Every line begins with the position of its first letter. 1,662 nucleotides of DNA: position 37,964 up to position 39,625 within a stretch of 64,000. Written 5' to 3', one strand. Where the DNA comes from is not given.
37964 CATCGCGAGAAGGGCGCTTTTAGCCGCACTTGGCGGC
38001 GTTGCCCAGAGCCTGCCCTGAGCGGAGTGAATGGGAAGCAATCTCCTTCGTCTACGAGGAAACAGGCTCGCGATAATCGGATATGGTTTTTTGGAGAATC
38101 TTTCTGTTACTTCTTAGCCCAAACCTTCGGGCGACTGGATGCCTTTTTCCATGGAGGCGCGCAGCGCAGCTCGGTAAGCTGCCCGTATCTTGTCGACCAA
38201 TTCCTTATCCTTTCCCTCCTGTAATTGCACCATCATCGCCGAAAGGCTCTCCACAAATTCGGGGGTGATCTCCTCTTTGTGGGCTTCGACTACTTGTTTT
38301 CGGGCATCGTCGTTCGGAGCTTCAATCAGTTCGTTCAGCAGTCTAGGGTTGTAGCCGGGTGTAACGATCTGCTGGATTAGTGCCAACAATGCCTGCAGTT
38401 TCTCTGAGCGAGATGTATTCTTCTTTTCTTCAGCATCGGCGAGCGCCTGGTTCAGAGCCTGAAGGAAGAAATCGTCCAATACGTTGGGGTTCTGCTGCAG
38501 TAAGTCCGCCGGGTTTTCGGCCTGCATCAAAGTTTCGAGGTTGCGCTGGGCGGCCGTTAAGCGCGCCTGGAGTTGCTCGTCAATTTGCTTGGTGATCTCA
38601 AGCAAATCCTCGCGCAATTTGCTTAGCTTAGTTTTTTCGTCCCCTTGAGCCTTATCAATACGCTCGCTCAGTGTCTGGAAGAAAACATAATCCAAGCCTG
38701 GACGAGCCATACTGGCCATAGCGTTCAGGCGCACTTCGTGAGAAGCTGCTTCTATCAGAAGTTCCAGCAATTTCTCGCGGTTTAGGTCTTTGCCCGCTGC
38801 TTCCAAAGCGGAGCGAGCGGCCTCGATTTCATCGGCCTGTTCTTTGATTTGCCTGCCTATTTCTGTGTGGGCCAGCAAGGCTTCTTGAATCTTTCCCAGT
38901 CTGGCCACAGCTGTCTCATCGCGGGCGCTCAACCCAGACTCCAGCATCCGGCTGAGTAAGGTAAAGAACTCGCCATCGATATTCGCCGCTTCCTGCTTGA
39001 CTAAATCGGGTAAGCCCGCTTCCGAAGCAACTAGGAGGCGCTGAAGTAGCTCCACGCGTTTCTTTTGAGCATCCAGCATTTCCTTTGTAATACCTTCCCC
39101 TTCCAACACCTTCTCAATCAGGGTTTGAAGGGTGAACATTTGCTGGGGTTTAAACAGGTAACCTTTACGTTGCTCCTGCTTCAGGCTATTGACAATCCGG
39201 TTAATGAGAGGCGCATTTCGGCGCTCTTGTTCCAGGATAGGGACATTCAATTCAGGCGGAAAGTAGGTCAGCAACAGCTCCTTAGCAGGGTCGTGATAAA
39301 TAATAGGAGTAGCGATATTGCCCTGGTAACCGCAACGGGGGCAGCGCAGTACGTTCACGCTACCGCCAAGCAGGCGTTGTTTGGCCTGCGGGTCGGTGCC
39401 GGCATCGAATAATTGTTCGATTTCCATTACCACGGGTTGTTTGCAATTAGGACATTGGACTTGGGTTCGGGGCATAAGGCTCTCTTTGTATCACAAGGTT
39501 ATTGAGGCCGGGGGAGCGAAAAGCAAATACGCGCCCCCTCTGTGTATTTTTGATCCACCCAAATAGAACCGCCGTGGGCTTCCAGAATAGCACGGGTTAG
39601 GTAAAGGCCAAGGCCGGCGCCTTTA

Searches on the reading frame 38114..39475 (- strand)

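Call 37: search_protein_families(library=pfam, proteins=[window:38114-39475:-], max_evalue=0.00001)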
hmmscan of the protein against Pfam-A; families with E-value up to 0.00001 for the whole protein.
window:38114-39475:- (453 aa): 1 family
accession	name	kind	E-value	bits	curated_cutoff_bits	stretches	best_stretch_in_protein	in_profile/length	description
PF14353.12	CpXC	-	1.3e-22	80.5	25.4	1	6-135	1-118/121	CpXC protein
